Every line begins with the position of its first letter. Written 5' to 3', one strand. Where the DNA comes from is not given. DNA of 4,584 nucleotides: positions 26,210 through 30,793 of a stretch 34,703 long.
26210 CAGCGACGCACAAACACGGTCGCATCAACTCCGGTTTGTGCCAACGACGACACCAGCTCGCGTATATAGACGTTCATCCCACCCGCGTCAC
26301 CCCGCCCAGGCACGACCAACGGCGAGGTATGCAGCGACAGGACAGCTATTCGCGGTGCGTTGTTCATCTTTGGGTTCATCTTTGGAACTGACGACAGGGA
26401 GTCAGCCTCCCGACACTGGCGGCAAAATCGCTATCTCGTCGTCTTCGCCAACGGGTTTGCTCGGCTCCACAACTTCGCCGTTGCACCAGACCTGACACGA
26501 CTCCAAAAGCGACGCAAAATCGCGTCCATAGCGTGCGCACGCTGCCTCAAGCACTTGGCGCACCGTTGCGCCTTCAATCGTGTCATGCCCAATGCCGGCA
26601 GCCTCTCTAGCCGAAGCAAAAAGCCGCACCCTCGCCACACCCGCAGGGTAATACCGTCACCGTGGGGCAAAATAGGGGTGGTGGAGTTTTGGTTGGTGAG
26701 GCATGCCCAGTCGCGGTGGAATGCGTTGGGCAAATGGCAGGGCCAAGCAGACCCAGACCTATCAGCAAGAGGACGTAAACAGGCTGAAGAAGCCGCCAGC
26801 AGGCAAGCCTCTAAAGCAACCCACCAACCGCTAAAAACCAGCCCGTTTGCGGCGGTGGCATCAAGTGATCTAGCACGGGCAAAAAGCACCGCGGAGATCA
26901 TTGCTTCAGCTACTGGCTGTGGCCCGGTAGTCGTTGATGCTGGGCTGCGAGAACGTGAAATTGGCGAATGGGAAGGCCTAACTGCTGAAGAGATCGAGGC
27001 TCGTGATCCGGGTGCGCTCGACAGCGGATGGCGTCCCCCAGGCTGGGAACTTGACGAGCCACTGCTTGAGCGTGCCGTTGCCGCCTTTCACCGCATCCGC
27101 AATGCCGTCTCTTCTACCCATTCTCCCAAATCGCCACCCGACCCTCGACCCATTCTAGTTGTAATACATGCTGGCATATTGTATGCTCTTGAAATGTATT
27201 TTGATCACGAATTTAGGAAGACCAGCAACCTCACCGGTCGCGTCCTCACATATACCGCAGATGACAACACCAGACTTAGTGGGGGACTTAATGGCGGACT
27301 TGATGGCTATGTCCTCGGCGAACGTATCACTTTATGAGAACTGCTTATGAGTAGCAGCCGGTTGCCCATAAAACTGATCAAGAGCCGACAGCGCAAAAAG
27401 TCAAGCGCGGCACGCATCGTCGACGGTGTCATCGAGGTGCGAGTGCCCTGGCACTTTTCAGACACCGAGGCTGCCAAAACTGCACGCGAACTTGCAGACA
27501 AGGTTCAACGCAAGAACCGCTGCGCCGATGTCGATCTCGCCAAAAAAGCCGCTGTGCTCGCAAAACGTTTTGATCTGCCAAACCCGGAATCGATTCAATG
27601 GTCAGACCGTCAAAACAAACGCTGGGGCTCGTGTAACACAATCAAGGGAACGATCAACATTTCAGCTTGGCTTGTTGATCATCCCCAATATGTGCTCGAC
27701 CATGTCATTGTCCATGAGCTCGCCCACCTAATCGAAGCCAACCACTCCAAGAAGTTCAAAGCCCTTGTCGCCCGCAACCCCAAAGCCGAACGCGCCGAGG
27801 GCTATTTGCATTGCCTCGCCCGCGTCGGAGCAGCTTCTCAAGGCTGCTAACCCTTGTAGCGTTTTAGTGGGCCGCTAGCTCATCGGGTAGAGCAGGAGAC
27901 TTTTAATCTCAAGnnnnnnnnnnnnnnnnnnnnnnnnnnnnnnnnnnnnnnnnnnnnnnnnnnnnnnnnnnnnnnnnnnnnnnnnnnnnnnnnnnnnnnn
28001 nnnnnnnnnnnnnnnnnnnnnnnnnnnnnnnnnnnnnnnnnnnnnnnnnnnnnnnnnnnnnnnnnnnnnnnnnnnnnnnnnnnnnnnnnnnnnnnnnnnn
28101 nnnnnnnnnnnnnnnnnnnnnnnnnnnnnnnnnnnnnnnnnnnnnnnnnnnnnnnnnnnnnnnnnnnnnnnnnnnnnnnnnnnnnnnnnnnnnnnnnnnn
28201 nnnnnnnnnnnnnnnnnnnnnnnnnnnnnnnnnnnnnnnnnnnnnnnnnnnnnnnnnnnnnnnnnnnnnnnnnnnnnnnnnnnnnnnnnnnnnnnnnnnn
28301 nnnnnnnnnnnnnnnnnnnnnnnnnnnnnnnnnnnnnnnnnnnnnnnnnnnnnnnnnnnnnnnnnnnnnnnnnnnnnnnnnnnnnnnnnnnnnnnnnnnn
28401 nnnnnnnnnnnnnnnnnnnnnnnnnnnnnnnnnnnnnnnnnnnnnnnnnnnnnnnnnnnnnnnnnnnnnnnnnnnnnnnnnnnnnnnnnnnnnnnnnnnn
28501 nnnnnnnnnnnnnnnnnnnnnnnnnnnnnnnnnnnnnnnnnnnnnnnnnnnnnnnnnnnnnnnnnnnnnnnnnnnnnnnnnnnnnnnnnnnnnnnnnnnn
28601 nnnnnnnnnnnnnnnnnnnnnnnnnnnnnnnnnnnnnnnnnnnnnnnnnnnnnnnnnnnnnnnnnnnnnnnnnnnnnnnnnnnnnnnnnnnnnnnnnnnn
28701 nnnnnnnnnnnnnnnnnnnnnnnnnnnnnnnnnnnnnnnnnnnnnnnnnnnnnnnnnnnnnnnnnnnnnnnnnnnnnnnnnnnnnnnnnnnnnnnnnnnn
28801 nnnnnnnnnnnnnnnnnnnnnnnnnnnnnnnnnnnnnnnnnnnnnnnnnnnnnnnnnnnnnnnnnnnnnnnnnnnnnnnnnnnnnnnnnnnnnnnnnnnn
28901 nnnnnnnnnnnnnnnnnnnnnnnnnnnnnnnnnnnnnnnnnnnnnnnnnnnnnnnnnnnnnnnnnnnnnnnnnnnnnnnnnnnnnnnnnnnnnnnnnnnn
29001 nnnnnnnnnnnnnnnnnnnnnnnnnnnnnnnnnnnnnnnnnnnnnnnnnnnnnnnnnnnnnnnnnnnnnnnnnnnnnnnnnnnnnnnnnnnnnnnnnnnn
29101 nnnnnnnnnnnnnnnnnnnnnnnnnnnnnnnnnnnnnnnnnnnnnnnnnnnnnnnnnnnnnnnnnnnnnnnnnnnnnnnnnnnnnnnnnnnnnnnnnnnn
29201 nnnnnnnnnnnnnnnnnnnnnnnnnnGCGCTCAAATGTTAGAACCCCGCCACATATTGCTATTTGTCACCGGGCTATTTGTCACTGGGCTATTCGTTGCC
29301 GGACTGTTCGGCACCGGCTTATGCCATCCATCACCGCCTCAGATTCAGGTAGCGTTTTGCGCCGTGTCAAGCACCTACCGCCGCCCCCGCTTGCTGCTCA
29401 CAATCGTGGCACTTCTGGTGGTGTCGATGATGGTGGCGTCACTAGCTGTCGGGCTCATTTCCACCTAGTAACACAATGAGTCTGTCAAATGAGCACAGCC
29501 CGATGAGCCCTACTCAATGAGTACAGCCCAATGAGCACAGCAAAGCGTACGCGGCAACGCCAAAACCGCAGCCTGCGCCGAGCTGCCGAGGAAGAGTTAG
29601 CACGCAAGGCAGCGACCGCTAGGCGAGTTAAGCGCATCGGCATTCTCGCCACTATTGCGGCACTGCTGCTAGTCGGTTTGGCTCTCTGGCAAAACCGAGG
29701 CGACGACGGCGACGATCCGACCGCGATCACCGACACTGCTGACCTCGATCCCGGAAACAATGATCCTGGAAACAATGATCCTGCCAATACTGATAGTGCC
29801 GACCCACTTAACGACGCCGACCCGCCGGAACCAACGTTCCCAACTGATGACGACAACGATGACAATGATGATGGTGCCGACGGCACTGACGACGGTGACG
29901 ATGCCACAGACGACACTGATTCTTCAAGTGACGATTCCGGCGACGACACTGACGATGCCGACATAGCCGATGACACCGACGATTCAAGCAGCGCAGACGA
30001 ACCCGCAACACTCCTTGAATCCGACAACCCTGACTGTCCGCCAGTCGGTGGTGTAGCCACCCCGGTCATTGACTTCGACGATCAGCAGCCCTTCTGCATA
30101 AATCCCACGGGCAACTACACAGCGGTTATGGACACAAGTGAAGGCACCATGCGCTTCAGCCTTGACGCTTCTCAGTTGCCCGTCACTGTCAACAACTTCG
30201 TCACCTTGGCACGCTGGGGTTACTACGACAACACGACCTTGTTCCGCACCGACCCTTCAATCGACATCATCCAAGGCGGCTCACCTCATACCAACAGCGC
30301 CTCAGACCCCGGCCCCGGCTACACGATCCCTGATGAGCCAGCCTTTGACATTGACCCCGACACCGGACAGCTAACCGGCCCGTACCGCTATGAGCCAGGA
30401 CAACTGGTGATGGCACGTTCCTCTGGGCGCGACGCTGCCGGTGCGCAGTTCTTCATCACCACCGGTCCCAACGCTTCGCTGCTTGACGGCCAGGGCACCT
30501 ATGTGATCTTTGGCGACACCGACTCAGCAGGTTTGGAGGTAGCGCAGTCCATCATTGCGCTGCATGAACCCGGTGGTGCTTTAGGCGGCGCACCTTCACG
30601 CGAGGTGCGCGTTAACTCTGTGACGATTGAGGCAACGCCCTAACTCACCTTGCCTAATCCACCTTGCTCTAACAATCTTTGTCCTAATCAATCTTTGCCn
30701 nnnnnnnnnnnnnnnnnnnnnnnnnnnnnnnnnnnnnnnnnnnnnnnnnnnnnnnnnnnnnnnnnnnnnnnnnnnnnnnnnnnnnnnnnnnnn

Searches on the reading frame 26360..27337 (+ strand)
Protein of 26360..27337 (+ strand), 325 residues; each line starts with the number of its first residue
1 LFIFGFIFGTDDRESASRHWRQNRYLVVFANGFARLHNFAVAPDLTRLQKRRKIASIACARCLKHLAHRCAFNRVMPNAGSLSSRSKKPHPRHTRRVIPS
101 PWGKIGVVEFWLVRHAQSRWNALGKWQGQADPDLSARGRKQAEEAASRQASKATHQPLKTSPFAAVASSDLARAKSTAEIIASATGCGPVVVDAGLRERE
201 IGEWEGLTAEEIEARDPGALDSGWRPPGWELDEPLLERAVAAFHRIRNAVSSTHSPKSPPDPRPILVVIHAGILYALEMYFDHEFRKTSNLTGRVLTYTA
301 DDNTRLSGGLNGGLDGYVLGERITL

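Call 88: search_protein_families(library=pfam, proteins=[window:26360-27337:+], max_evalue=0.00001)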
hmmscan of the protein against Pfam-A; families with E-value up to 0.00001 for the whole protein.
window:26360-27337:+ (325 aa): 1 family
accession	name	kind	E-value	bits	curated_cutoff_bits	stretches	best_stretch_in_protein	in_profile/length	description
PF00300.27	His_Phos_1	-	2.5e-36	125.6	21.7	1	110-280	1-157/194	Histidine phosphatase superfamily (branch 1)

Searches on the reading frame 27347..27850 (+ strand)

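Call 88: search_protein_families(library=pfam, proteins=[window:27347-27850:+], max_evalue=0.00001)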
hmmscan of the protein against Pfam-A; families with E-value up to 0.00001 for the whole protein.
window:27347-27850:+ (167 aa): 2 families
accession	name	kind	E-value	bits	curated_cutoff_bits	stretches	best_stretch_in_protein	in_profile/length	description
PF01863.23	YgjP-like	-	7.2e-22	78.9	26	1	59-143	111-192/207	YgjP-like, metallopeptidase domain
PF10263.15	SprT-like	-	4.4e-07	30.2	25.6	1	82-143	22-94/108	SprT-like family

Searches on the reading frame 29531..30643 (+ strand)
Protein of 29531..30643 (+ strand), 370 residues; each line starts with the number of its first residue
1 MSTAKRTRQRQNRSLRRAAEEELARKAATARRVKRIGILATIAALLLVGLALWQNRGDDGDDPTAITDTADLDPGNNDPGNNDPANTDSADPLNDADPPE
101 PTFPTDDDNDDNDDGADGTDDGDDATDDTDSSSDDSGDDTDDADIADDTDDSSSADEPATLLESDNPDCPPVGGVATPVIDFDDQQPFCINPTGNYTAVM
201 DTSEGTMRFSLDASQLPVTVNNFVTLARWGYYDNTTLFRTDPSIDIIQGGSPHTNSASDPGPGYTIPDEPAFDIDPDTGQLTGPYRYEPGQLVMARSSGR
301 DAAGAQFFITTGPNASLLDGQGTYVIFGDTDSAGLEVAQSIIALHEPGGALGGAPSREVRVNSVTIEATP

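Call 88: search_protein_families(library=pfam, proteins=[window:29531-30643:+], max_evalue=0.00001)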
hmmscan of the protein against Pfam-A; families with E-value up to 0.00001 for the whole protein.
window:29531-30643:+ (370 aa): 1 family
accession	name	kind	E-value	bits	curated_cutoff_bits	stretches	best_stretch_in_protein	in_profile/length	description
PF00160.26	Pro_isomerase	-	1.7e-24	87.3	21.7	1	199-364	3-157/159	Cyclophilin type peptidyl-prolyl cis-trans isomerase/CLD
